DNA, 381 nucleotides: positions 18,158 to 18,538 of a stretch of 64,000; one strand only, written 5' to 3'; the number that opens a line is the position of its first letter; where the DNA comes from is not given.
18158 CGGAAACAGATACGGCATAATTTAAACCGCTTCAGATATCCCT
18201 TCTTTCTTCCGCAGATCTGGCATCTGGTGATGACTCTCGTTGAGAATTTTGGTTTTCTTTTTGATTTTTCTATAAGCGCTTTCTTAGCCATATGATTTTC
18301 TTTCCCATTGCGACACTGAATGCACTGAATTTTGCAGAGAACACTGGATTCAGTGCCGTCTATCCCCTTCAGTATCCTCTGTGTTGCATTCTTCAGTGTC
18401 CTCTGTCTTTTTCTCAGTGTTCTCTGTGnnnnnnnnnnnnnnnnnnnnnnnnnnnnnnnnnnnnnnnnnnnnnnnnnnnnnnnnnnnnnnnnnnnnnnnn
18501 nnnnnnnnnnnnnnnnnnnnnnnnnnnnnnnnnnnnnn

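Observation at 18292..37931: Family C leader elements (cactgaat palindromes) directly upstream of rpsN, rpsL and rplL that also supply their Shine-Dalgarno sequences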

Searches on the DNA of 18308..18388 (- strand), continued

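Call 73: search_with_rna_model(model_id=R1, sources=[L153, L154, L155, L156, L157, L158, L151], max_evalue=1)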
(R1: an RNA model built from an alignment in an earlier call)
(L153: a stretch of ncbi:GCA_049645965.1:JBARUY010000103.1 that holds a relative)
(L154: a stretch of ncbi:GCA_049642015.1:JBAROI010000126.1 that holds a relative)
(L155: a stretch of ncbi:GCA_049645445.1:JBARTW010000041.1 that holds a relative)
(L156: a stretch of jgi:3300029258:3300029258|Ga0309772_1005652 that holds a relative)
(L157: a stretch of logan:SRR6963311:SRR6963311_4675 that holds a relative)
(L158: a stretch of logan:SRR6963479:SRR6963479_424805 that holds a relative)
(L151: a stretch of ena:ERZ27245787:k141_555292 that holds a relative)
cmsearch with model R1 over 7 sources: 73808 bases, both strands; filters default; matches with E-value up to 1: 2.
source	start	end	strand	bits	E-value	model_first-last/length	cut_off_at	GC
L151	2278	2358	+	83.3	1.4e-19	1-80/80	no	0.47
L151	2277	2357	-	39.9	5.5e-08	1-80/80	no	0.47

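Call 81: search_with_rna_model(model_id=R1, sources=[L162, L163, L164, L159], max_evalue=1)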
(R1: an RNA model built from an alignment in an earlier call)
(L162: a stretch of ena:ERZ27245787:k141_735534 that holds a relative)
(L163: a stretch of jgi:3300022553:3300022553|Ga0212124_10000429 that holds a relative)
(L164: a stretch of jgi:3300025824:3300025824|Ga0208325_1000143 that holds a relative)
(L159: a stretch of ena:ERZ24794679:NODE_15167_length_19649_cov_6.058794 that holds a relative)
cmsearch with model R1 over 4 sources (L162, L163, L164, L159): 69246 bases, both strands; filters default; matches with E-value up to 1: 0.
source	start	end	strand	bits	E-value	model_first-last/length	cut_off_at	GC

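Call 82: search_with_rna_model(model_id=R1, sources=[L003, L004, L005, L006, L007, L008, L009, L010, L011, L012, L013, L014, L015, L016, L017, L018, L019, L022, L023, L024, L025, L026, L027, L028, L029, L030, L031, L032, L033, L034, L035, L036, L037, L038, L039, L040, L041, L042, L043, L044, L045, L047, L048, L049, L051, L052, L053, L054, L055, L056, L057, L059, L060, L061, L062, L063, L064, L066, L067, L068, L070, L071, L072, L073, L074, L076, L078, L080, L081, L082, L083, L084, L085, L086, L087, L088, L090, L091, L092, L093, L095, L096, L097, L099, L100, L101, L102], max_evalue=0.001)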
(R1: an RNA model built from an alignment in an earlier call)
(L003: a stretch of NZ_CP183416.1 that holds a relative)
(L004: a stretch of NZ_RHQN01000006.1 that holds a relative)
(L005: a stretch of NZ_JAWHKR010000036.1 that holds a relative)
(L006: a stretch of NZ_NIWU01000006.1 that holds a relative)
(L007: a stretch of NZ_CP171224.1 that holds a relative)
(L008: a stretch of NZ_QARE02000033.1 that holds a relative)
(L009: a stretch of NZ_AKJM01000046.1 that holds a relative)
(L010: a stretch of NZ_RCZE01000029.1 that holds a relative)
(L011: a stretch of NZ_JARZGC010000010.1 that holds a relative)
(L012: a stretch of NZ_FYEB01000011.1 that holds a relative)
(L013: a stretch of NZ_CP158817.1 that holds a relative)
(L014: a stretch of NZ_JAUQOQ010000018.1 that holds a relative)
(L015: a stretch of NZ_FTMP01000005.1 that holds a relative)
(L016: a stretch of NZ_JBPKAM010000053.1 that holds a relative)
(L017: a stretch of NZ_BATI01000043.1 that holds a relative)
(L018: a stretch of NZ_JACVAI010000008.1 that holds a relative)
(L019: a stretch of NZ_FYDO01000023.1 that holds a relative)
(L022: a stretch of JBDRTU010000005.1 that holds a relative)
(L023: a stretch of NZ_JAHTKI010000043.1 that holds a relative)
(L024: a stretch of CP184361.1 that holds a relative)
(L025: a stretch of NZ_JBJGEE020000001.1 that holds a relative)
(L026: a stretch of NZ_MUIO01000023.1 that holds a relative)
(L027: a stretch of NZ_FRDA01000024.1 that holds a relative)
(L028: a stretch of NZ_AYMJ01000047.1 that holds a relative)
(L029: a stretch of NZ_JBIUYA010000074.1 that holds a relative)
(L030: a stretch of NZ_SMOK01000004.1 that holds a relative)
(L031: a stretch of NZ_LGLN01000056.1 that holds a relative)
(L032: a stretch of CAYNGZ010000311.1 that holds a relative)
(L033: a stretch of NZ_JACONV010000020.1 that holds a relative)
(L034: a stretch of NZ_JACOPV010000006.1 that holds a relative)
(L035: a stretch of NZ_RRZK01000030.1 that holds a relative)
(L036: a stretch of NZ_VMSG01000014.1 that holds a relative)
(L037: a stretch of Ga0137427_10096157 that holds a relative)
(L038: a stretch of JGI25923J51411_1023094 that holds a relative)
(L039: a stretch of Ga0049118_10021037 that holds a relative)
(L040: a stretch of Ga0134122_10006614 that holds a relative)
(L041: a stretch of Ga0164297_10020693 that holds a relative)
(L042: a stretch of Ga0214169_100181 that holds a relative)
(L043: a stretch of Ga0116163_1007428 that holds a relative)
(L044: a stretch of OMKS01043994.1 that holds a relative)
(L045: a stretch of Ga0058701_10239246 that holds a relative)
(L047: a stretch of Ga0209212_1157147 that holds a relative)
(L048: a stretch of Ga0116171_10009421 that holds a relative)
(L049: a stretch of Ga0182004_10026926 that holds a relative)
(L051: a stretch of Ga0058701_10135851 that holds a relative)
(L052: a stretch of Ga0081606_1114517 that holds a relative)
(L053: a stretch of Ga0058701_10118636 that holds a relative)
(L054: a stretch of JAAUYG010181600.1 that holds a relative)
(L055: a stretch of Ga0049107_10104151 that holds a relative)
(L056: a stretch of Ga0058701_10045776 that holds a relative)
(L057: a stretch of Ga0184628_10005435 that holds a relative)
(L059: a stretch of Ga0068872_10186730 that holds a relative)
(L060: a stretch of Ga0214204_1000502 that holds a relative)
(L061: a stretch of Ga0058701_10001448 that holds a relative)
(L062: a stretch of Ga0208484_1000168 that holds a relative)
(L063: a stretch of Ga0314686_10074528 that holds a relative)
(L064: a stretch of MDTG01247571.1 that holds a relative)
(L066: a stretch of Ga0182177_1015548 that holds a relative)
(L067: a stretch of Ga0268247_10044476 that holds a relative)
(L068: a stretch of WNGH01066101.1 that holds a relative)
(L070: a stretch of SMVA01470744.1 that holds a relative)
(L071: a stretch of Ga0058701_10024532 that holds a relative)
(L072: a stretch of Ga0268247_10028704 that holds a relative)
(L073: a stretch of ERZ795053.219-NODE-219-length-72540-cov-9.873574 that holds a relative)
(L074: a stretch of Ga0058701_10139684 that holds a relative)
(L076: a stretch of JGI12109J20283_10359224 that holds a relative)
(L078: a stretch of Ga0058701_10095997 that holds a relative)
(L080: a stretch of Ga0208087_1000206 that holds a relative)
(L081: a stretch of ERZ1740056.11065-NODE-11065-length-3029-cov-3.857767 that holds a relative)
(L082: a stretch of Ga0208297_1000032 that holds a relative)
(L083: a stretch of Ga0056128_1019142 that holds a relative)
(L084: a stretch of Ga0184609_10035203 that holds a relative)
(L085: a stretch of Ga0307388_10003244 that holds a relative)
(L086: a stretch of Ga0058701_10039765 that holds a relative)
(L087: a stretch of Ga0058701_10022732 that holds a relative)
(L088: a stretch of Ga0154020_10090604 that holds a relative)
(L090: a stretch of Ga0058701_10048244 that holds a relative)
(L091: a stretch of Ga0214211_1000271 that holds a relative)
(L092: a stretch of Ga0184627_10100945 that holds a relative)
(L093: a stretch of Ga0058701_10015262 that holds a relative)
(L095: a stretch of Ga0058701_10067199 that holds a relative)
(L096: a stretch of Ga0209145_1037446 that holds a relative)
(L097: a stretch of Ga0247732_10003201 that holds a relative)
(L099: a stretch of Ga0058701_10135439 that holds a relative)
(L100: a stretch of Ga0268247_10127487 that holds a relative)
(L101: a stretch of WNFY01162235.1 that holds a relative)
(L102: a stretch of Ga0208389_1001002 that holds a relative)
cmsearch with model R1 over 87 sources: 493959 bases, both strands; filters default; matches with E-value up to 0.001: 15.
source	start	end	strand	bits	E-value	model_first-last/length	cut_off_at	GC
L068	1407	1481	+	49.2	1.2e-09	1-80/80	no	0.55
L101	1699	1773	-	49.2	1.2e-09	1-80/80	no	0.55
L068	1406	1480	-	48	2.4e-09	1-80/80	no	0.55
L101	1700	1774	+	48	2.4e-09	1-80/80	no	0.55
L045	275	357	+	38.8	7e-07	1-80/80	no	0.42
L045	265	365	-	37.9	1.2e-06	1-80/80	no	0.42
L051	169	216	+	30.2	0.00014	1-80/80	no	0.42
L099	410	457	+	30.2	0.00014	1-80/80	no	0.42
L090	2963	3010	-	30.1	0.00015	1-80/80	no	0.44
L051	168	215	-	29.1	0.00027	1-80/80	no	0.42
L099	409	456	-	29.1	0.00027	1-80/80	no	0.42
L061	73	120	+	29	0.0003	1-80/80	no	0.46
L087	4758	4805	-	27.6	0.00072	1-80/80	no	0.44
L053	311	358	-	27.6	0.00072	1-80/80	no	0.44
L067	109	156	+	27.4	0.00079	1-80/80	no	0.48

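Call 83: search_with_rna_model(model_id=R1, sources=[L103, L104, L105, L106, L107, L108, L109, L110, L111, L112, L113, L114, L115, L116, L117, L118, L120, L122, L124, L125, L126, L127, L128, L129, L130, L131, L132, L133, L134, L058, L065, L069, L098], max_evalue=0.001)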
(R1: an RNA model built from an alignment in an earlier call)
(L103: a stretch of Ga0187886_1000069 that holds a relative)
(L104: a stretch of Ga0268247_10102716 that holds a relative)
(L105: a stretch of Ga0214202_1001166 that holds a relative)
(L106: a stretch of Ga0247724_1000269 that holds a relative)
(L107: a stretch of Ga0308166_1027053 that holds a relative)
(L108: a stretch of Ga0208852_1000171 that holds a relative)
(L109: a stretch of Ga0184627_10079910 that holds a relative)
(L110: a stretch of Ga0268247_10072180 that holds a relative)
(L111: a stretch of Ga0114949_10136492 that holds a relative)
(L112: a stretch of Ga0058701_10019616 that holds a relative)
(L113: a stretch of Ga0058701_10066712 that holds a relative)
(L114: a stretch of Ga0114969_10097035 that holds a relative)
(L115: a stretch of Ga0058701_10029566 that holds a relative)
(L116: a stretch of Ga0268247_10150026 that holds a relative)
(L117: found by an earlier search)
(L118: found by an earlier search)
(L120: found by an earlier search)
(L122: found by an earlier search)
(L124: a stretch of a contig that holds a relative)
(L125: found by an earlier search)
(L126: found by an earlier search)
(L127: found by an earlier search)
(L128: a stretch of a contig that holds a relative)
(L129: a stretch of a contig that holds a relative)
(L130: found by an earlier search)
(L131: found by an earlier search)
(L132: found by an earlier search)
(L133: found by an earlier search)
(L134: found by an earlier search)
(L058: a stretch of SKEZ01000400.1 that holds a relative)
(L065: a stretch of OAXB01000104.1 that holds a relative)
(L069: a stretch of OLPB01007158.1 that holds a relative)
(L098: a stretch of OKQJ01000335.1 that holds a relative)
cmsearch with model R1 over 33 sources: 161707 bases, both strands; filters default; matches with E-value up to 0.001: 17.
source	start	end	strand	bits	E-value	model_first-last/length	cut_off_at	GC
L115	4842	4899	-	34.5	3.4e-06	1-80/80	no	0.53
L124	1389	1446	-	34.5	3.4e-06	1-80/80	no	0.53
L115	4843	4900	+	34.4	3.4e-06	1-80/80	no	0.53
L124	1390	1447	+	34.4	3.4e-06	1-80/80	no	0.53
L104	855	902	-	33.1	7.9e-06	1-80/80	no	0.46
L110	1443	1490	+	30.2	4.5e-05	1-80/80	no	0.42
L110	1442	1489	-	29.1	9e-05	1-80/80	no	0.42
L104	856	903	+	29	9.5e-05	1-80/80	no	0.46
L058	830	900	+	29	9.6e-05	1-80/80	no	0.3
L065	436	506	+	29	9.6e-05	1-80/80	no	0.3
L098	8895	8965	-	29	9.6e-05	1-80/80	no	0.3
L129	323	379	+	28.9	0.0001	1-80/80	no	0.28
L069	2290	2346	+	28.9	0.0001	1-80/80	no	0.28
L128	1219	1266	-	27.4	0.00026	1-80/80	no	0.48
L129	322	378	-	26.8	0.00037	1-80/80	no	0.28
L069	2289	2345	-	26.8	0.00037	1-80/80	no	0.28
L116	326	373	-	25.3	0.00091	1-80/80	no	0.46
